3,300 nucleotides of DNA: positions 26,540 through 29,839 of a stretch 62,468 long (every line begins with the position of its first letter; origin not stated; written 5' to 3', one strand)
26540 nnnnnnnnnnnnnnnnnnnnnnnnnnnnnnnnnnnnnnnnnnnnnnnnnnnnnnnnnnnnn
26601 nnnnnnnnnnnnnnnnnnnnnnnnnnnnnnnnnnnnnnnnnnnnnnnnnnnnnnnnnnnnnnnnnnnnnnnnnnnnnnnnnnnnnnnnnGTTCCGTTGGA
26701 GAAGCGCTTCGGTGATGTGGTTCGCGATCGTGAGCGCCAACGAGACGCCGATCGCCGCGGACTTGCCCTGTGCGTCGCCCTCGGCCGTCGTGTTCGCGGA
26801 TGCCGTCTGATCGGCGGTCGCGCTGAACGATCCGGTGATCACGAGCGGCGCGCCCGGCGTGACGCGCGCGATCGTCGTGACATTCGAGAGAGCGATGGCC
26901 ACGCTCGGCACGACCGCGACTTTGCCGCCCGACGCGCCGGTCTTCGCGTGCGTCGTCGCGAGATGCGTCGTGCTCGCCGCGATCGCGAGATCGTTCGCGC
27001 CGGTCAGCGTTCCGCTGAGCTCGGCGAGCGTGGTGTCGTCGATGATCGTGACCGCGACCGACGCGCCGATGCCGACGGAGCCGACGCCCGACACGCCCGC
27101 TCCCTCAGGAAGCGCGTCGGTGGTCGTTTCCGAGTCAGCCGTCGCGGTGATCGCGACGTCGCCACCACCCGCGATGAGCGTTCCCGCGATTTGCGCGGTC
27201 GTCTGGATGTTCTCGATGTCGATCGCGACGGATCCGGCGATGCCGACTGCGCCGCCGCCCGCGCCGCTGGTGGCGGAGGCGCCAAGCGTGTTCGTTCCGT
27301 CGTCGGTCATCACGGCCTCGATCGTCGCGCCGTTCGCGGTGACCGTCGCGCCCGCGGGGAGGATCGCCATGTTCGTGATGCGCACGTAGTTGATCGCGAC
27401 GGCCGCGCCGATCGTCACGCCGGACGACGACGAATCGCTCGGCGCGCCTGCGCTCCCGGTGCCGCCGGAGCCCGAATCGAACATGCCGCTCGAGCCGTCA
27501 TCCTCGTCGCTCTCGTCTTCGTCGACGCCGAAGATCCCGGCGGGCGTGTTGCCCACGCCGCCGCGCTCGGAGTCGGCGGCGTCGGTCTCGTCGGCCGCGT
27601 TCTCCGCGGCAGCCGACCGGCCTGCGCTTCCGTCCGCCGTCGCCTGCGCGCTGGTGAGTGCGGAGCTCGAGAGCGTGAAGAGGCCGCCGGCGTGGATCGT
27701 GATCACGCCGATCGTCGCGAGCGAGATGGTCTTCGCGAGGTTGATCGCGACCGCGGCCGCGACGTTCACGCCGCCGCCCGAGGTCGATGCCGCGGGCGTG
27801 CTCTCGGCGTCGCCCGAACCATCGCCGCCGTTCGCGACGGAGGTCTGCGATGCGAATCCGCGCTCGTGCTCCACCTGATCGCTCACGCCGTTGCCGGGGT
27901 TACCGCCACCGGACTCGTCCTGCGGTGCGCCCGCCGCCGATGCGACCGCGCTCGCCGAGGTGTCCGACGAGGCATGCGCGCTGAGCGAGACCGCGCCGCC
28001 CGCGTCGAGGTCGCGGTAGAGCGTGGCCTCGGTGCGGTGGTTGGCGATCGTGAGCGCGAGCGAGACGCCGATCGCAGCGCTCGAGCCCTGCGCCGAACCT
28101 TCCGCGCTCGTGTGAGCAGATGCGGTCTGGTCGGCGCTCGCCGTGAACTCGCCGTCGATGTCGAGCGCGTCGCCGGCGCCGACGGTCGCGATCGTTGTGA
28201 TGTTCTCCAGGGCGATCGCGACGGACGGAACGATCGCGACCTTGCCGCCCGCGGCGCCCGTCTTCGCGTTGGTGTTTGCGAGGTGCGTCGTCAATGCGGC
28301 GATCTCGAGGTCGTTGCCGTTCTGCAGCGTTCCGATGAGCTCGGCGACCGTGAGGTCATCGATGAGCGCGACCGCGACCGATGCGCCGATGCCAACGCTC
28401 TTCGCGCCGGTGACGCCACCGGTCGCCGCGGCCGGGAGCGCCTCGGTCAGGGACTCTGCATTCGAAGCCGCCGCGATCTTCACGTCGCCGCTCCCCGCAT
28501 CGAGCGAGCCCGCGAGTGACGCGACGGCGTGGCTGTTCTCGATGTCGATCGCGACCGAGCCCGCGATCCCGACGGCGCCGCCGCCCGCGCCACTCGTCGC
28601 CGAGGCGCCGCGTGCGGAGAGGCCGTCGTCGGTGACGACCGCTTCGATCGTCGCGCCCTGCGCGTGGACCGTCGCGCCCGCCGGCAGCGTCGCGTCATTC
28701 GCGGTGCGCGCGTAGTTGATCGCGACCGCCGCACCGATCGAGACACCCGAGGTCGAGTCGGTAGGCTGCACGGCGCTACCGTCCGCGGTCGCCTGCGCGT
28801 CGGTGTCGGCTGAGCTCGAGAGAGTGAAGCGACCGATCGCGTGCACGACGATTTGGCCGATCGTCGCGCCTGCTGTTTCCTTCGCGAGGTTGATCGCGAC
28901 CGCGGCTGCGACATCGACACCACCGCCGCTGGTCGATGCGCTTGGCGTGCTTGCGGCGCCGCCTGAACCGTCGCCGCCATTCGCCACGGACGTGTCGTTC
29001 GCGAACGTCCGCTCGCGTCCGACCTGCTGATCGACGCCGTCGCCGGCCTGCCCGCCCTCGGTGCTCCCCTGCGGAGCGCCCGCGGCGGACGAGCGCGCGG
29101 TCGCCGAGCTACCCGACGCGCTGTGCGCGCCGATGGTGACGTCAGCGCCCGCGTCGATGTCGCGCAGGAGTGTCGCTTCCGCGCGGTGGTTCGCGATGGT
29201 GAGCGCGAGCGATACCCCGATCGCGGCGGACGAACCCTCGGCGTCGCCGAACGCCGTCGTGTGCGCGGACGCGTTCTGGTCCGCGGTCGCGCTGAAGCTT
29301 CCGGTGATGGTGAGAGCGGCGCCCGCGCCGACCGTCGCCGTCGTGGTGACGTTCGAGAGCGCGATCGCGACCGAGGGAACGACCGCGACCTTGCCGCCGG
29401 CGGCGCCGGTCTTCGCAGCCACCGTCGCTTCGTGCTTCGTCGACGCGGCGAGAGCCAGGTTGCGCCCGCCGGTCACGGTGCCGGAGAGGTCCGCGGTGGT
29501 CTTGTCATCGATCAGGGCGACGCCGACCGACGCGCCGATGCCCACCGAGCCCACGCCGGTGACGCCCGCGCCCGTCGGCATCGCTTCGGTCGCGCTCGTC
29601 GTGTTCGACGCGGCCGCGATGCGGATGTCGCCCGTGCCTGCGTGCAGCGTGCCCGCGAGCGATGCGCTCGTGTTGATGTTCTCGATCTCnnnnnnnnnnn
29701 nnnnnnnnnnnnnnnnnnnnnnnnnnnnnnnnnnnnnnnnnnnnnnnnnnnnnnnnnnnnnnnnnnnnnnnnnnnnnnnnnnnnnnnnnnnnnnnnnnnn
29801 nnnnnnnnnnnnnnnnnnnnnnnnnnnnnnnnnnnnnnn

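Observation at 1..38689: An ORF of at least 12,896 codons that the ORF track cannot show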

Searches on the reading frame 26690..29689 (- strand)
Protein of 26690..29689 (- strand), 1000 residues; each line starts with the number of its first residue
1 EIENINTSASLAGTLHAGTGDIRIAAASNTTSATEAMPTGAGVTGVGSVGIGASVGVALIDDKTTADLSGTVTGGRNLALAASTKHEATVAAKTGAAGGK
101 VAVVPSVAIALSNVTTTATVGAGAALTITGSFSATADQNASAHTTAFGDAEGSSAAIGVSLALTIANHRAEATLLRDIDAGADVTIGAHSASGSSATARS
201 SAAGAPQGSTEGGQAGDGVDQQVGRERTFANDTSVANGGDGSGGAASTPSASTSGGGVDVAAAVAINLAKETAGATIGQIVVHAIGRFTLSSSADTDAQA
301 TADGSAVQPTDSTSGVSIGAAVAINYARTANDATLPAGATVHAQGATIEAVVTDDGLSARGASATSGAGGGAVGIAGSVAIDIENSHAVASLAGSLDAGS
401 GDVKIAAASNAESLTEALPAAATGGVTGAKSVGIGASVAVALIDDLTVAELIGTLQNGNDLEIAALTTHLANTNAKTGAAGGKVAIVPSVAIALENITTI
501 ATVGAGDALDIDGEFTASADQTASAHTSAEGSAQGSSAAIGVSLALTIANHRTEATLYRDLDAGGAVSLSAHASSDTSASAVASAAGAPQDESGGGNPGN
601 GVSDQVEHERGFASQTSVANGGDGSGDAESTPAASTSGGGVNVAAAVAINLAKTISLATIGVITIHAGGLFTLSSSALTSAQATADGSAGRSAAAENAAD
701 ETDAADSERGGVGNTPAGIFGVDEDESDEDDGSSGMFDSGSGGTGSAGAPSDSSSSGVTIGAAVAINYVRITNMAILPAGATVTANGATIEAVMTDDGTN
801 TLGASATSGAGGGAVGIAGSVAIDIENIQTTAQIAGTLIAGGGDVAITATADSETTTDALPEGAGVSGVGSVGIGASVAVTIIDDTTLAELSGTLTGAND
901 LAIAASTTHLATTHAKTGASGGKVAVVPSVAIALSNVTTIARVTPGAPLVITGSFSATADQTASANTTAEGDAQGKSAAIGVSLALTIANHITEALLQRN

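Call 5: search_protein_families(library=pfam, proteins=[window:26690-29689:-], max_evalue=0.01)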
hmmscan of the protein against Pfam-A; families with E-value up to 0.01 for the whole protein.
window:26690-29689:- (1000 aa): 0 families

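Call 13: search_protein_families(library=ncbifam, proteins=[window:26690-29689:-], max_evalue=0.01)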
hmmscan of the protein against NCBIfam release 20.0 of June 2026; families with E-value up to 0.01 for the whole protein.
window:26690-29689:- (1000 aa): 1 family
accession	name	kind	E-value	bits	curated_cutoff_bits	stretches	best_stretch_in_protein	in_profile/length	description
NF012206.1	LktA_tand_53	repeat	3.2e-05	24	50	2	813-857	1-45/53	tandem repeat-containing filamentous protein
